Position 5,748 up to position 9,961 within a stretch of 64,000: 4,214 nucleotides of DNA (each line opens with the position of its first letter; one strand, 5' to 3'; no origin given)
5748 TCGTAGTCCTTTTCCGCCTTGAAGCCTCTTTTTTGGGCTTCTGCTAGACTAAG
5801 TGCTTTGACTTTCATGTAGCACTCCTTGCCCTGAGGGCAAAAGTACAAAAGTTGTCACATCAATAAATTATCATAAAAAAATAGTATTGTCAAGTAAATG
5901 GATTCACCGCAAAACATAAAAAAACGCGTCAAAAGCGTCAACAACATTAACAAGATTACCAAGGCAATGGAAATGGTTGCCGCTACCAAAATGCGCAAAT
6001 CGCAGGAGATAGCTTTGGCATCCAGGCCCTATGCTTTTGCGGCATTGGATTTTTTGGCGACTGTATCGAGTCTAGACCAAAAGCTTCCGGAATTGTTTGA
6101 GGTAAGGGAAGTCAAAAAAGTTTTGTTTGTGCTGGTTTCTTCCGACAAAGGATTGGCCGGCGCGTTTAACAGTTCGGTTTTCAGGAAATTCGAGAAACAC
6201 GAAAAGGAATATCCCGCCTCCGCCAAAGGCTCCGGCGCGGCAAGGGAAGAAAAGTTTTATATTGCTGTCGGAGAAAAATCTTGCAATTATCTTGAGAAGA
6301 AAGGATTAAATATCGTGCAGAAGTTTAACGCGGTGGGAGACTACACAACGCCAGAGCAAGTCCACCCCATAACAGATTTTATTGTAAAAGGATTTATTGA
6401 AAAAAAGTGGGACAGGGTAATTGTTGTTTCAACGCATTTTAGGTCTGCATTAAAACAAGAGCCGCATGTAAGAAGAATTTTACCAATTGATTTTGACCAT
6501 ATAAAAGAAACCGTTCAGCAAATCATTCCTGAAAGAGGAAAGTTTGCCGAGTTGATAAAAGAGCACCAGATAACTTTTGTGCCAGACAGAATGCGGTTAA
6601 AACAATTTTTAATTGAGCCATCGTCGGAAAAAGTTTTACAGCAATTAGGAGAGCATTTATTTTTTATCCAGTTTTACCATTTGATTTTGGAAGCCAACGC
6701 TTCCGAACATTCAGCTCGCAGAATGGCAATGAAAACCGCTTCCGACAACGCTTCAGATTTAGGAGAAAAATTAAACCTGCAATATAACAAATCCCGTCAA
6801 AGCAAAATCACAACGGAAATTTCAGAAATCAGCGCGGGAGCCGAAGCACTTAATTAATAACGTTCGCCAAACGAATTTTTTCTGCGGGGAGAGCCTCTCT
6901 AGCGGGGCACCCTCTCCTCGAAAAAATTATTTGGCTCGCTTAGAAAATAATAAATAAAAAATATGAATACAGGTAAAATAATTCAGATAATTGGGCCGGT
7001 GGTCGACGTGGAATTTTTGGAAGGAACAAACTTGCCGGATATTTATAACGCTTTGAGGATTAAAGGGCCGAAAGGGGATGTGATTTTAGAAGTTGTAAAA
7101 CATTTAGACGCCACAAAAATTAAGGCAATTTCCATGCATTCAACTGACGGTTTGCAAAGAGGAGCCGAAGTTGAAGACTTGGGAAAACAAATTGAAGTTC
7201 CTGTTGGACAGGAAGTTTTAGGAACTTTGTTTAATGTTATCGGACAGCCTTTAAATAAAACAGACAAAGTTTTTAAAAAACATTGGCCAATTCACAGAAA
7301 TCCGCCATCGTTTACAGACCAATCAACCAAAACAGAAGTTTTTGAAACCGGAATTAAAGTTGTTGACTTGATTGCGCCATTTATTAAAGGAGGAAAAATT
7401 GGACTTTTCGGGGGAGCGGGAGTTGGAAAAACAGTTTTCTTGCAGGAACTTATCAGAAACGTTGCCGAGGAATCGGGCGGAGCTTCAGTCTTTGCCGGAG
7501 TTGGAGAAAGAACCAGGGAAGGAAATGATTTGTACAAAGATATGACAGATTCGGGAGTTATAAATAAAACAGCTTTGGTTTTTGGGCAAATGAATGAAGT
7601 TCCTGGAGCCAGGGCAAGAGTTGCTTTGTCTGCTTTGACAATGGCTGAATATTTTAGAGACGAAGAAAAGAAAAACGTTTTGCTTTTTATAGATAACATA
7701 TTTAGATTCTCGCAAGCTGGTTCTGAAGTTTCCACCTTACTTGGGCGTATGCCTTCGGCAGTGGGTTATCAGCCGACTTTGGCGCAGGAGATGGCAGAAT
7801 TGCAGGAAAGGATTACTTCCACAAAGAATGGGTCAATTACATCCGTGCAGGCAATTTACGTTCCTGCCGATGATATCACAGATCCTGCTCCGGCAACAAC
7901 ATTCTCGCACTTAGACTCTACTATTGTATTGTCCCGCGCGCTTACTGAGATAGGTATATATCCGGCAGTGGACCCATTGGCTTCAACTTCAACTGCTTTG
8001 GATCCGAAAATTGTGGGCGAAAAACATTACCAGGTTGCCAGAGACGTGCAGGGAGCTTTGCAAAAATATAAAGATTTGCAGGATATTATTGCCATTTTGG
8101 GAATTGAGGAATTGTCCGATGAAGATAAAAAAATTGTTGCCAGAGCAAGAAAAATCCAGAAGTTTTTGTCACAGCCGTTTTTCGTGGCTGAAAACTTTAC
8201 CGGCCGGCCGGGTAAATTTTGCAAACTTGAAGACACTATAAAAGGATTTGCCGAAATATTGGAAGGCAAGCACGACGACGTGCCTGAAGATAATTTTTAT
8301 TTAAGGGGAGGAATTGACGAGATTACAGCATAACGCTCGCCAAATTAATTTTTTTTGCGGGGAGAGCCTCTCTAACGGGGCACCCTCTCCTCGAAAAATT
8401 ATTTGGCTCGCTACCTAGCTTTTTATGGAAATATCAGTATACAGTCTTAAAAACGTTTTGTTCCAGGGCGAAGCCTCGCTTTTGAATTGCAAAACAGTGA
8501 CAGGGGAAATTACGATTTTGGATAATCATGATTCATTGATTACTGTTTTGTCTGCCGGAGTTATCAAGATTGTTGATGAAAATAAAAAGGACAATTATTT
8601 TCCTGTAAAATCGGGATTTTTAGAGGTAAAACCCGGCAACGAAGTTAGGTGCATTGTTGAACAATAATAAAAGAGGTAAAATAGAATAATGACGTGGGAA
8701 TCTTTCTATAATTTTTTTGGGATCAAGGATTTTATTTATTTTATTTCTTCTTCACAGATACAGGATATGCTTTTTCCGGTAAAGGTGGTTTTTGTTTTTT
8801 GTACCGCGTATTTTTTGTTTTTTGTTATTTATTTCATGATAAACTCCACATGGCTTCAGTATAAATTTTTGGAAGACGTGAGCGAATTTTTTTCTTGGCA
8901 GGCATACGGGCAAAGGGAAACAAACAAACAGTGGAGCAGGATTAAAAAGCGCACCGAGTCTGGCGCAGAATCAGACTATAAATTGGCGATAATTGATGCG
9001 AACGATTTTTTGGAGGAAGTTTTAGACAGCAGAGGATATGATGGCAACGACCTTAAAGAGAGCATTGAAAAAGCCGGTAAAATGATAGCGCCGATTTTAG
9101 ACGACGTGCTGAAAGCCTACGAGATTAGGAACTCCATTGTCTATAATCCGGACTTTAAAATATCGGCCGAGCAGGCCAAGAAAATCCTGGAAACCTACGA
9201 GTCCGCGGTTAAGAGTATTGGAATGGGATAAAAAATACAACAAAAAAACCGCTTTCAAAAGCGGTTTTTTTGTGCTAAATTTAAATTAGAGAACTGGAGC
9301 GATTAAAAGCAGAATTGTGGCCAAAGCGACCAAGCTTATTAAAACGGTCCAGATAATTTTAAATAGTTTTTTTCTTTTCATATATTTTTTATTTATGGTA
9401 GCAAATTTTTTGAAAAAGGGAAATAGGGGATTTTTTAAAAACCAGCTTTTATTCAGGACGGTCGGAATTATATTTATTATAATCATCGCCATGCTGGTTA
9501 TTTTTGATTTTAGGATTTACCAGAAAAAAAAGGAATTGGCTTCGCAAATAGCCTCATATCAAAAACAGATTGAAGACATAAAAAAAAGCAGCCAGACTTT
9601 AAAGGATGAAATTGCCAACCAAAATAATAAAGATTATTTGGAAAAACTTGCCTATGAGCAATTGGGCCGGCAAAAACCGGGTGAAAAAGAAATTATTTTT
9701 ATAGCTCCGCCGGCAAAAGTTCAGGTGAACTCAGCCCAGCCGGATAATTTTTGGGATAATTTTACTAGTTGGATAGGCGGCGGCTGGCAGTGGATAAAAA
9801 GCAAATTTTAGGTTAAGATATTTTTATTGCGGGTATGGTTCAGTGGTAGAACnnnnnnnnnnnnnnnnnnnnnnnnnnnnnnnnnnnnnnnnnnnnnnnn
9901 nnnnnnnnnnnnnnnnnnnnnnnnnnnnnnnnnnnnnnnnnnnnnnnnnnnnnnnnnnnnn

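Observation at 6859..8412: Near-identical ~82-bp palindromic elements placed exactly at the stop codons of atpG and atpD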

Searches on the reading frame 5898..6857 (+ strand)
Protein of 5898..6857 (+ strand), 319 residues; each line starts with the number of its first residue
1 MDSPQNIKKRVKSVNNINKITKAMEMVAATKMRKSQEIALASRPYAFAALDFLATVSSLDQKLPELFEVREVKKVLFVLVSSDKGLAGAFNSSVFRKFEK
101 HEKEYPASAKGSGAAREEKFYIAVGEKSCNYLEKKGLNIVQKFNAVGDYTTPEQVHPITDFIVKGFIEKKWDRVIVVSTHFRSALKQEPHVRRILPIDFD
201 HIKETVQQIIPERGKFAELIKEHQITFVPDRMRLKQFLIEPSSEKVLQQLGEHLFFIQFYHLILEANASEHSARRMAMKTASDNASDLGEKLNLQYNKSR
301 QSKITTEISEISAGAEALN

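Call 13: search_protein_families(library=pfam, proteins=[window:5898-6857:+])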
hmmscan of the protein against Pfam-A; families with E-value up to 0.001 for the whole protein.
window:5898-6857:+ (319 aa): 1 family
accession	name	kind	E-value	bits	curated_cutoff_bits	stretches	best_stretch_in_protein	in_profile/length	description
PF00231.24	ATP-synt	-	4.9e-83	279.6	39.9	1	5-318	3-285/285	ATP synthase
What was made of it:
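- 5898..6857 (+): atpG (F1 gamma subunit), the gene whose stop precedes copy A. call 13 (PF00231, E = 4.9e-83)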

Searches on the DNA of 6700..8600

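Call 7: search_rna_families(source=window, start=6700, end=8600, threshold=evalue, max_evalue=10)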
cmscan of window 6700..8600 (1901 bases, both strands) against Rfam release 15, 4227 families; matches with E-value up to 10: 4.
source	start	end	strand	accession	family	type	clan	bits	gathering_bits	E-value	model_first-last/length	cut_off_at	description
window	7188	7273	-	RF02900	AaHKsRNA82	Gene; sRNA;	-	20.1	51.4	6.8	1-81/81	no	Aggregatibacter sRNA 82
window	7607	7683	+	RF03603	mir-4899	Gene; miRNA;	-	16.9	85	8.2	1-87/87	no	mir-4899 microRNA precursor family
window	8053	8154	+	RF00114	S15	Cis-reg; leader;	CL00121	12.9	39.5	7.6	1-117/117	no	Ribosomal S15 leader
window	7194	7271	-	RF02763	IsrM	Gene; sRNA;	-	11.7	376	2.2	1-329/329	no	IsrM sRNA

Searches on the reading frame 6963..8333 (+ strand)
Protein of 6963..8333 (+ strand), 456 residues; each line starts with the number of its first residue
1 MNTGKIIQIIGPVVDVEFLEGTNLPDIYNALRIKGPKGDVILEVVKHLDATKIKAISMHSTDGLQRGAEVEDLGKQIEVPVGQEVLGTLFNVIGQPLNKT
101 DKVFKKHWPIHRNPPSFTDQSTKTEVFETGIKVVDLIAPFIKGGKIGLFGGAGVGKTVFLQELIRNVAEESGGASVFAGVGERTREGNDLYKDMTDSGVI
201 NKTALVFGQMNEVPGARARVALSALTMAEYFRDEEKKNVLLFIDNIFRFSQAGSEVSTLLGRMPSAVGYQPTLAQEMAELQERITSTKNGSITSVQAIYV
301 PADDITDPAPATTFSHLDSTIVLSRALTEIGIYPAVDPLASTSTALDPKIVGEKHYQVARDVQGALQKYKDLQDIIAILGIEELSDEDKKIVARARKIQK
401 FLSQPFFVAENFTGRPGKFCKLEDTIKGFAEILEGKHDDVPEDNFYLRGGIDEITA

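Call 13: search_protein_families(library=pfam, proteins=[window:6963-8333:+])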
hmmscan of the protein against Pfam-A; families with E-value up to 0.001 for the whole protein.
window:6963-8333:+ (456 aa): 5 families
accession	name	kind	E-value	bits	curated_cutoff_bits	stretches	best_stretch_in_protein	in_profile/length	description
PF00006.31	ATP-synt_ab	-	8.8e-74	248.2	29.5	1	130-343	1-213/213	ATP synthase alpha/beta family, nucleotide-binding domain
PF02874.29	ATP-synt_ab_N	-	4.2e-17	62.8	20.9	1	6-74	1-69/69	ATP synthase alpha/beta family, beta-barrel domain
PF22919.1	ATP-synt_VA_C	-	5.7e-16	58.9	24.7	1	348-413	5-72/101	C-terminal domain of V and A type ATP synthase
PF06745.19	ATPase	-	0.00044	20.1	26.6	1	128-199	2-72/231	KaiC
PF01637.24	ATPase_2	-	0.00059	20.1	33.2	0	148-260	25-132/225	ATPase domain predominantly from Archaea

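Call 15: find_encoding_contigs(protein=window:6963-8333:+, flank=3000, max_places=10)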
Protein window:6963-8333:+ (456 aa): no gene with exactly this product is on record in the collection.

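Call 18: find_homologous_proteins(query=window:6963-8333:+, max_evalue=1e-60)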
Query window:6963-8333:+ (456 aa): 8000 proteins with E <= 1e-60 among 8000 candidates; the best 120 are listed.
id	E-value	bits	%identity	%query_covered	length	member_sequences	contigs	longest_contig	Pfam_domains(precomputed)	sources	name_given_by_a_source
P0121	6.3e-298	1006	100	100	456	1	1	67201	PF02874.30,PF00006.32,PF22919.2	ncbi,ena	-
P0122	3.0e-282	954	95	100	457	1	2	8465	PF02874.30,PF00006.32,PF22919.2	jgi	jgi:F-type H+/Na+-transporting ATPase subunit beta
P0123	2.8e-279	944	93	100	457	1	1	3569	PF02874.30,PF00006.32,PF22919.2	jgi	jgi:F-type H+-transporting ATPase subunit beta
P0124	4.0e-278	940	94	100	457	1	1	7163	PF02874.30,PF00006.32,PF22919.2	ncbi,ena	-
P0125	7.2e-278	940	94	100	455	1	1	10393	PF02874.30,PF00006.32,PF22919.2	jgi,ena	-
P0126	1.1e-277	939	93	100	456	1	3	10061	PF02874.30,PF00006.32,PF22919.2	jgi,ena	-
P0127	4.3e-277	937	93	100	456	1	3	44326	PF02874.30,PF00006.32,PF22919.2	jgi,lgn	jgi:F-type H+-transporting ATPase subunit beta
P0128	5.3e-277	937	93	100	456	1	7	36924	PF02874.30,PF00006.32,PF22919.2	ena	-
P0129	8.8e-277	936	93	100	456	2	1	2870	PF02874.30,PF00006.32,PF22919.2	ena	-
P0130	1.1e-276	936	93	100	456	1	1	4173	PF02874.30,PF00006.32,PF22919.2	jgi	jgi:F-type H+-transporting ATPase subunit beta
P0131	1.1e-276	936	92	100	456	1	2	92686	PF02874.30,PF00006.32,PF22919.2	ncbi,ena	-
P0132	1.2e-276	936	93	100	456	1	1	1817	PF02874.30,PF00006.32,PF22919.2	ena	-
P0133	1.9e-276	935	93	100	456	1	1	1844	PF02874.30,PF00006.32,PF22919.2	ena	-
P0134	2.4e-276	935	92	100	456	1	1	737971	PF02874.30,PF00006.32,PF22919.2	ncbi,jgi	ncbi:MAG: F0F1 ATP synthase subunit beta [Candidatus Staskawiczbacteria bacterium]|jgi:F-type H+-tra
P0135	3.0e-276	934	93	100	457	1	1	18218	PF02874.30,PF00006.32,PF22919.2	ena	-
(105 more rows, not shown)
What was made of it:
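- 6963..8333 (+): atpD (F1 beta subunit), flanked by copies A and B. calls 13, 18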

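Call 21: find_encoding_contigs(protein=P0121, flank=10000, max_places=4)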
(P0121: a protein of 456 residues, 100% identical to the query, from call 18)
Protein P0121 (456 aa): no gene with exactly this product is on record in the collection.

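Call 24: find_related_loci(query=window:6963-8333:+, collection=metagenome_contigs, flank=2500)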
Query window:6963-8333:+ (456 aa) in metagenome_contigs; peptide patterns used: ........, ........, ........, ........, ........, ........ (x = any residue, [..] = any of these).
600 stretches matched a pattern (row limit reached: there are more); 597 encode a relative of the query (tblastn E <= 1e-3); the best 80 are kept; 80 distinct loci.
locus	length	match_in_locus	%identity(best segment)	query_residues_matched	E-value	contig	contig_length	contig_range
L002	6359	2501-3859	87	1-454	0e+0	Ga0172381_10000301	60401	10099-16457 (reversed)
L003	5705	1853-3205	87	6-456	0e+0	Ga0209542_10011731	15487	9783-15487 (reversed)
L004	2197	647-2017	84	4-456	0e+0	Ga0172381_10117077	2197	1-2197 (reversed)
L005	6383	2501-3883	84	1-454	0e+0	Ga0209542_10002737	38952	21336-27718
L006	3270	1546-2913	84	4-454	0e+0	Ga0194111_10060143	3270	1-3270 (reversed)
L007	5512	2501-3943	81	1-456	0e+0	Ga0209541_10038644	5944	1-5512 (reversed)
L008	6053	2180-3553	82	4-454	0e+0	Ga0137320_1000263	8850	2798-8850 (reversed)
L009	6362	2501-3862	92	1-454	0e+0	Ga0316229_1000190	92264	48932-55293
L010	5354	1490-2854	76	1-456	0e+0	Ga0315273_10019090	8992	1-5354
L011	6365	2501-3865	75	1-454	0e+0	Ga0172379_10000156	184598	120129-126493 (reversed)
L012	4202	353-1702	76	1-451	0e+0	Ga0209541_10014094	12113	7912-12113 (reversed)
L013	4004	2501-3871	74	1-453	0e+0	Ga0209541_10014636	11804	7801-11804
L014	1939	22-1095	93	99-456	0e+0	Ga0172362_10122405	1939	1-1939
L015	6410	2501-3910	71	4-454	0e+0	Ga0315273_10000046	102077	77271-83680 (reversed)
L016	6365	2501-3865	73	1-454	0e+0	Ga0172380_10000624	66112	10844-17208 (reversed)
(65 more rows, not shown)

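Call 61: find_encoding_contigs(protein=P0122, flank=1500, max_places=2)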
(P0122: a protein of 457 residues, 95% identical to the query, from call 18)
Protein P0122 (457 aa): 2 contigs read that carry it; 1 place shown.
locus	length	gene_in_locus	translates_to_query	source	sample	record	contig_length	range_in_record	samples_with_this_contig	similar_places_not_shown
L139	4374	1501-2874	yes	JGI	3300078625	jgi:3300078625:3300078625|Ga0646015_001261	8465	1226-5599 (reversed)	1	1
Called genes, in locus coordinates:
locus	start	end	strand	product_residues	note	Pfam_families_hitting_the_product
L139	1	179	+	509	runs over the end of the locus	PF02874:ATP-synt_ab_N, PF00006:ATP-synt_ab, PF00306:ATP-synt_ab_C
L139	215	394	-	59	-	-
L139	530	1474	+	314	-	PF00231:ATP-synt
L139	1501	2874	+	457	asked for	PF02874:ATP-synt_ab_N, PF00006:ATP-synt_ab, PF22919:ATP-synt_VA_C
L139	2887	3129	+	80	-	PF02823:ATP-synt_DE_N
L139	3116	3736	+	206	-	-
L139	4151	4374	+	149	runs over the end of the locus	-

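Call 62: find_encoding_contigs(protein=P0124, flank=1500, max_places=2)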
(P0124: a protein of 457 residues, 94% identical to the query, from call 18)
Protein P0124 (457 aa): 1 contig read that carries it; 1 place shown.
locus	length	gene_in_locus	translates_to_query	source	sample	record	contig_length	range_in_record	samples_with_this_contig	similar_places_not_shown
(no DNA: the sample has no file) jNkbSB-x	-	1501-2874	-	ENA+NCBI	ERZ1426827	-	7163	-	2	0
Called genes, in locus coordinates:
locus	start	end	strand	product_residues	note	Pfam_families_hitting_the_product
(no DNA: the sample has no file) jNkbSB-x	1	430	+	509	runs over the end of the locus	PF02874:ATP-synt_ab_N, PF00006:ATP-synt_ab, PF06745:ATPase (faint), PF00306:ATP-synt_ab_C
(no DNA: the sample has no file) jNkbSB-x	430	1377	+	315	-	PF00231:ATP-synt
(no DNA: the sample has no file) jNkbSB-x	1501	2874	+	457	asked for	PF02874:ATP-synt_ab_N, PF00006:ATP-synt_ab, PF22919:ATP-synt_VA_C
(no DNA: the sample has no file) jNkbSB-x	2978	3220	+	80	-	PF02823:ATP-synt_DE_N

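Call 63: find_encoding_contigs(protein=P0125, flank=1500, max_places=2)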
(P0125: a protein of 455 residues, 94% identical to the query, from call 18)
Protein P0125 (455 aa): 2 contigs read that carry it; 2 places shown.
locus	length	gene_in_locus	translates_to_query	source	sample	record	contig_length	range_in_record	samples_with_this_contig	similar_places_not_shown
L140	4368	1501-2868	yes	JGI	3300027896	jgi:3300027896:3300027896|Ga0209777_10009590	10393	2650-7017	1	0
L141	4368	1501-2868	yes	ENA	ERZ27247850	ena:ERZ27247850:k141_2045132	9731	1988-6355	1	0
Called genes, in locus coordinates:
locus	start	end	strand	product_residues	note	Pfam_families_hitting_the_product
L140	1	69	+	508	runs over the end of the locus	PF02874:ATP-synt_ab_N, PF00006:ATP-synt_ab, PF00306:ATP-synt_ab_C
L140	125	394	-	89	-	-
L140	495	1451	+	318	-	PF00231:ATP-synt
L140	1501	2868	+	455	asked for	PF02874:ATP-synt_ab_N, PF00006:ATP-synt_ab, PF22919:ATP-synt_VA_C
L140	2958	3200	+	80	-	PF02823:ATP-synt_DE_N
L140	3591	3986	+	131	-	-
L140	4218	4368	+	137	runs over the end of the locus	PF04977:DivIC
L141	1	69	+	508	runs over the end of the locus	PF02874:ATP-synt_ab_N, PF00006:ATP-synt_ab, PF00306:ATP-synt_ab_C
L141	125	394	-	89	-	-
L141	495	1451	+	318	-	PF00231:ATP-synt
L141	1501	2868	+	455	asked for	PF02874:ATP-synt_ab_N, PF00006:ATP-synt_ab, PF22919:ATP-synt_VA_C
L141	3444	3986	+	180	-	-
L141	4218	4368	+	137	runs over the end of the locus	PF04977:DivIC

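Call 87: search_protein_families(library=pfam, proteins=[L139:215-394:-, L140:125-394:-], max_evalue=1)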
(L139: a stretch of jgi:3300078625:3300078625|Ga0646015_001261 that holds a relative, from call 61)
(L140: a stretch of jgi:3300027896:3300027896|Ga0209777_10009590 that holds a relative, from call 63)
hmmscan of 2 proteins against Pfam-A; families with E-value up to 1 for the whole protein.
L139:215-394:- (59 aa): 1 family
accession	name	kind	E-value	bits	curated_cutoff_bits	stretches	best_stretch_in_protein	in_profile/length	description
PF24351.1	DUF7511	-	0.23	11.4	27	1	11-27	29-45/47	Domain of unknown function (DUF7511)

L140:125-394:- (89 aa): 1 family
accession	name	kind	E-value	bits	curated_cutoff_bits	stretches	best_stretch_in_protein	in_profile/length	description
PF24042.1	DUF7351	-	0.15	12.3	31.2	1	2-59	68-118/177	Domain of unknown function (DUF7351)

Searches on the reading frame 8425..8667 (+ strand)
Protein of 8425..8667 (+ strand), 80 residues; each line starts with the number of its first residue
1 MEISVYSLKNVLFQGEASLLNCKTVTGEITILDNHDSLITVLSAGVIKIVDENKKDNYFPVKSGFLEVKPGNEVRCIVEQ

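Call 13: search_protein_families(library=pfam, proteins=[window:8425-8667:+])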
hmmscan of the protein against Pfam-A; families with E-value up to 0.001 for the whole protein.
window:8425-8667:+ (80 aa): 1 family
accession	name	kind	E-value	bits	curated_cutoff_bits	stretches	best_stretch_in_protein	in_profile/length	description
PF02823.21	ATP-synt_DE_N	-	8.2e-17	61.4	27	1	1-78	1-77/80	ATP synthase, Delta/Epsilon chain, beta-sandwich domain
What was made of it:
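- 8425..8667 (+): atpC (short epsilon subunit, beta-sandwich domain only), downstream of copy B. call 13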

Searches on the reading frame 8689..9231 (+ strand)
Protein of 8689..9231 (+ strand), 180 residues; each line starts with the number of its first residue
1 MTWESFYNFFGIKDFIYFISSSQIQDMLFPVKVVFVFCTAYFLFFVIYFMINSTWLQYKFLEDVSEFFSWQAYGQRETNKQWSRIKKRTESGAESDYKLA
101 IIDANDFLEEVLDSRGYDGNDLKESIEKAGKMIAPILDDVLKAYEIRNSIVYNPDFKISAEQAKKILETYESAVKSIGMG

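Call 13: search_protein_families(library=pfam, proteins=[window:8689-9231:+])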
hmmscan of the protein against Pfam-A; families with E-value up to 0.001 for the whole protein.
window:8689-9231:+ (180 aa): 0 families

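Call 87: search_protein_families(library=pfam, proteins=[window:8689-9231:+], max_evalue=1)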
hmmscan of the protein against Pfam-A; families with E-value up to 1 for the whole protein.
window:8689-9231:+ (180 aa): 2 families
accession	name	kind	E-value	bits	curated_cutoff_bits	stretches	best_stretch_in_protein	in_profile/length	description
PF22746.1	SHOCT-like_DUF2089-C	-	0.01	15.9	27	1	157-172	14-29/32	SHOCT-like domain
PF17944.6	Arg_decarbox_C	-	0.14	13.2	23.3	0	157-175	28-46/51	Arginine decarboxylase C-terminal helical extension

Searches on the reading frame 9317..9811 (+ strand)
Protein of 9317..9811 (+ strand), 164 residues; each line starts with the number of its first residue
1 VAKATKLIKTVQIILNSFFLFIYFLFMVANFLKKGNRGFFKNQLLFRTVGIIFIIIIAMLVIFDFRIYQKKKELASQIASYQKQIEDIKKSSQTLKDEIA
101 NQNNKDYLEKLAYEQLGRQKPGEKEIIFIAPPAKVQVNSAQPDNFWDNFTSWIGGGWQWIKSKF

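Call 91: search_protein_families(library=pfam, max_evalue=0.00001, proteins=[window:9317-9811:+])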
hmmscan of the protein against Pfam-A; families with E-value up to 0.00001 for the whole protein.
window:9317-9811:+ (164 aa): 1 family
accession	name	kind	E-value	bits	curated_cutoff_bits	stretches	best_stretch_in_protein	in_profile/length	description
PF04977.20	DivIC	-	1.6e-08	34.7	28.9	1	53-128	1-77/80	Septum formation initiator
